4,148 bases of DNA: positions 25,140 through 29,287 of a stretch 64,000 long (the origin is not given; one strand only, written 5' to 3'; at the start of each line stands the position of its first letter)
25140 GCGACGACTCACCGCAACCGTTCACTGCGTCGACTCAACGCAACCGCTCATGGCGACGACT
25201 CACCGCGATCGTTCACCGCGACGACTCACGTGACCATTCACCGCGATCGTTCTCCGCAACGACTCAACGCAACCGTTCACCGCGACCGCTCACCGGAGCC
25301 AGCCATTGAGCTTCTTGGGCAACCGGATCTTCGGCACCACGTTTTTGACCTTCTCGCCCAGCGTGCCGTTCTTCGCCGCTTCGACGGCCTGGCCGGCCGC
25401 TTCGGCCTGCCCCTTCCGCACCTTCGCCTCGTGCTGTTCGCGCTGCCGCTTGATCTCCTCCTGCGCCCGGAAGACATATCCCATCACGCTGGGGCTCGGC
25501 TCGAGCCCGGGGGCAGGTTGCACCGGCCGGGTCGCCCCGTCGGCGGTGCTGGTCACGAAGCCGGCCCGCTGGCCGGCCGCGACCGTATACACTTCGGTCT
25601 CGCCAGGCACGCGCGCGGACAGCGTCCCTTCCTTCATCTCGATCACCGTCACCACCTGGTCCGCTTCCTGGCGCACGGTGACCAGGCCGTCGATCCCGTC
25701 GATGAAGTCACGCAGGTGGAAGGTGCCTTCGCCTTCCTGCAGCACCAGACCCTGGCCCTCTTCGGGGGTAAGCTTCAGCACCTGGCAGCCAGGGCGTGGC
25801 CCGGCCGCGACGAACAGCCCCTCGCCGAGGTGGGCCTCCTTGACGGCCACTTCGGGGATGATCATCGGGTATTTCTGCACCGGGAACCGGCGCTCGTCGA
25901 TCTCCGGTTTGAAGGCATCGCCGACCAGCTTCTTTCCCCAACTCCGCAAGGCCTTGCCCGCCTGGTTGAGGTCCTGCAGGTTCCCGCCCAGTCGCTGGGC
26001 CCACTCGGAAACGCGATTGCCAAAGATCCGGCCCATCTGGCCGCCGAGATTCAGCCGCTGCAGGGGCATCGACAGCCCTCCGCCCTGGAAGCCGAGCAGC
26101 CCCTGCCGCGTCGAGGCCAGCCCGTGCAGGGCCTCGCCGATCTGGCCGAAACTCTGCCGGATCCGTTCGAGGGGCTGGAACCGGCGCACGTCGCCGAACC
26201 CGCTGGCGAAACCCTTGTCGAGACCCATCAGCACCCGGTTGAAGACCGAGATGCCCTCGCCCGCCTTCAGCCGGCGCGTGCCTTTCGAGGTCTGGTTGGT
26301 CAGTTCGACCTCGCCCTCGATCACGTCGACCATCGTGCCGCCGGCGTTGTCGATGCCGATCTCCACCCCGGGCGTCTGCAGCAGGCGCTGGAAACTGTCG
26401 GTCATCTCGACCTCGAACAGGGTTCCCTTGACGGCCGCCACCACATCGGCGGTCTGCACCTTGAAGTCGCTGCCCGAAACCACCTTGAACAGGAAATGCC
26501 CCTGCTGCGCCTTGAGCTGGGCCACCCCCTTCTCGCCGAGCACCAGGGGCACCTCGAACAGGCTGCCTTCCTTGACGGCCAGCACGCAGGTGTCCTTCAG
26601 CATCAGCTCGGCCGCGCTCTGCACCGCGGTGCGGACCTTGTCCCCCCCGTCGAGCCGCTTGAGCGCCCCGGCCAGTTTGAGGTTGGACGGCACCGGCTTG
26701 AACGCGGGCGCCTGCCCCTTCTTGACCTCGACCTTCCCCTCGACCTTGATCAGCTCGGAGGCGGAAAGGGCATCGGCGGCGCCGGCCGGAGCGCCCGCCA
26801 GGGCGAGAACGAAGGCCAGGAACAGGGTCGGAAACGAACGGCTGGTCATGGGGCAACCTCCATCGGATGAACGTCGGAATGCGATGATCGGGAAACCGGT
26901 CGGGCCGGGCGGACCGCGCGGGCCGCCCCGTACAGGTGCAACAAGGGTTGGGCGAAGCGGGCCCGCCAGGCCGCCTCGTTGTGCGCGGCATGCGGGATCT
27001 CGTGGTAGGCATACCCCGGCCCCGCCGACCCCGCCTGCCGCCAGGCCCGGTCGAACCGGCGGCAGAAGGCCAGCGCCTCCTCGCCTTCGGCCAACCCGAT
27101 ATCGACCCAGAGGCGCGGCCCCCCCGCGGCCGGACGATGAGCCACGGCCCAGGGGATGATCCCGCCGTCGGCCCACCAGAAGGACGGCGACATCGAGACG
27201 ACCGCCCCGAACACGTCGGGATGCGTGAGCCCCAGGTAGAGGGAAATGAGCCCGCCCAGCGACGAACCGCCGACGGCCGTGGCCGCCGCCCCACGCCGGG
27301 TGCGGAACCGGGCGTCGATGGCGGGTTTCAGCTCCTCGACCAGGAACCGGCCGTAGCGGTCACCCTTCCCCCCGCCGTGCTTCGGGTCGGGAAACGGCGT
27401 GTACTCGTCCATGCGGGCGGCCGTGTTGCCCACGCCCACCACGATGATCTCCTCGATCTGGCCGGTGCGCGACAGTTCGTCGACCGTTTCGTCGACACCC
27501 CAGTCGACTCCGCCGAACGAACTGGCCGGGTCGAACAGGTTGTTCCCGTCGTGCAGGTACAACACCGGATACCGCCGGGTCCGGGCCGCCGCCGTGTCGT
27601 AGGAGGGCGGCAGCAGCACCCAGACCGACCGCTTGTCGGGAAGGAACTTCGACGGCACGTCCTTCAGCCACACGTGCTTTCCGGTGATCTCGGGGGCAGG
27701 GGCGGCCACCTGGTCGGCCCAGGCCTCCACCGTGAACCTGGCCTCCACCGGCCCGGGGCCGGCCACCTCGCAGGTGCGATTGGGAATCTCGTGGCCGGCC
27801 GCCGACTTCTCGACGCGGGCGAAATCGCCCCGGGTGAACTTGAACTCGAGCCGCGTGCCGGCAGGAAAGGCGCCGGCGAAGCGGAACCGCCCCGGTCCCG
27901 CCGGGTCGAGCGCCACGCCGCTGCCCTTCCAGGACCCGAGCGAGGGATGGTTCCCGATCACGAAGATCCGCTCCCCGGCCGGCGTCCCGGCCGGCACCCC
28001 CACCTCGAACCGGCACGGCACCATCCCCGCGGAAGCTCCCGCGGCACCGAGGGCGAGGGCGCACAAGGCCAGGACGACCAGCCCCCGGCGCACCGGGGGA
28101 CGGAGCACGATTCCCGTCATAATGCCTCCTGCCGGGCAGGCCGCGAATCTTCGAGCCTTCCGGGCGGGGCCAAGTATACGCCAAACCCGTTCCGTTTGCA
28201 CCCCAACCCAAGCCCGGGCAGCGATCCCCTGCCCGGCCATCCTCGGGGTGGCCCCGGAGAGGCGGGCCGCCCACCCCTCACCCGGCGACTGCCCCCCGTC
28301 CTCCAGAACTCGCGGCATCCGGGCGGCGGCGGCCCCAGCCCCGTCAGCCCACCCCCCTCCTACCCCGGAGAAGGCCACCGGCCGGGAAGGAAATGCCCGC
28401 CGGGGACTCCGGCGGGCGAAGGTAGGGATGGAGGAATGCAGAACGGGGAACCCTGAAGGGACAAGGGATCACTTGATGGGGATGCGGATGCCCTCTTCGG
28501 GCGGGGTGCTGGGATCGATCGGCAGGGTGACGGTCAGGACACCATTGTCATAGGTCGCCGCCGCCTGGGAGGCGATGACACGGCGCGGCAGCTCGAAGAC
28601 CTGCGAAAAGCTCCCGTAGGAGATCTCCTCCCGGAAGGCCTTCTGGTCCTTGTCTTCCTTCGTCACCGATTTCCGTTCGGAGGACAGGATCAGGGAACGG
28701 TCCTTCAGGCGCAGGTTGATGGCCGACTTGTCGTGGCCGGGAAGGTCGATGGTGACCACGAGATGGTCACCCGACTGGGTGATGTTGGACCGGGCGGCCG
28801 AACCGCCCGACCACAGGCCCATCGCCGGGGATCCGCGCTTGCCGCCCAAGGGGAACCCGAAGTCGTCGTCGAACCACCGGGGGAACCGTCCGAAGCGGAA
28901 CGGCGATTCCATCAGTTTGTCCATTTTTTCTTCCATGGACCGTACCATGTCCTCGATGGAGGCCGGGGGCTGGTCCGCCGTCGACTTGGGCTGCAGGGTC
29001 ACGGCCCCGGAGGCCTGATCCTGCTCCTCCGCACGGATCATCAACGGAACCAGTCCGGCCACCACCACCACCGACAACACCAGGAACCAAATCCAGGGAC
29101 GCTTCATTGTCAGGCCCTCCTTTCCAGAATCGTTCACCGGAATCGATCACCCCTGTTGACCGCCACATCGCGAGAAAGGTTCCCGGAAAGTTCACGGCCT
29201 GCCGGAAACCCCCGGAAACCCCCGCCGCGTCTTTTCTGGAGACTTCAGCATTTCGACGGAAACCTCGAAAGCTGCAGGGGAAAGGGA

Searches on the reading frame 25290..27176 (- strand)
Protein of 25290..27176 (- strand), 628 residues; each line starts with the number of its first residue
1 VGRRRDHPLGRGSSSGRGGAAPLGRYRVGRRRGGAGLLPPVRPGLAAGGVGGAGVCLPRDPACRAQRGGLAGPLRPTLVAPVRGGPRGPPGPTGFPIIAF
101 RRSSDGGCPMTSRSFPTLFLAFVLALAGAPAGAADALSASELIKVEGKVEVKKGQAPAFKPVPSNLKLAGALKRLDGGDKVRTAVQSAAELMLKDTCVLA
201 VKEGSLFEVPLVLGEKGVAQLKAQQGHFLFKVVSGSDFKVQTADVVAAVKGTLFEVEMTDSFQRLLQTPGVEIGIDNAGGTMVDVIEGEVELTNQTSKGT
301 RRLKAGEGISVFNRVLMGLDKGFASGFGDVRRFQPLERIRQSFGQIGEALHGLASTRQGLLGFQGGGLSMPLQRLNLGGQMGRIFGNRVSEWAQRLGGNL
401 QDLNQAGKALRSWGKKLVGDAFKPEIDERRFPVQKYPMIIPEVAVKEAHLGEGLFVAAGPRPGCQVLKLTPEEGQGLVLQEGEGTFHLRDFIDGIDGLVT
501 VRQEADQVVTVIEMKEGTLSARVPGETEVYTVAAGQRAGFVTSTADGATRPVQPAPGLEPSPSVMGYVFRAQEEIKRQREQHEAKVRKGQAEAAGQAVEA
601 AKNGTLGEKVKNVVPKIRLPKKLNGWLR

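Call 99: search_protein_families(library=pfam, proteins=[window:25290-27176:-], max_evalue=0.001)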
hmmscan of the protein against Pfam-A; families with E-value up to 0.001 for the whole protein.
window:25290-27176:- (628 aa): 1 family
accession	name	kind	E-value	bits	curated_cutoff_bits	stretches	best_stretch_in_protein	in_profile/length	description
PF04773.18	FecR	-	1.5e-07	32.2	24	1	179-290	1-96/97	FecR protein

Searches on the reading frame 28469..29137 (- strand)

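Call 100: search_protein_families(library=pfam, proteins=[window:28469-29137:-], max_evalue=0.001)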
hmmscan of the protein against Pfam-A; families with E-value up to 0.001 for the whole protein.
window:28469-29137:- (222 aa): 2 families
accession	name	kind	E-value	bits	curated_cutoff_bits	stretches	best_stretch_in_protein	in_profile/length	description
PF00011.27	HSP20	-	2.4e-17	63.4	20.8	1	119-222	2-102/102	Hsp20/alpha crystallin family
PF17886.7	ArsA_HSP20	-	2.6e-05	24.2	22.5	1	123-204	1-62/63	HSP20-like domain found in ArsA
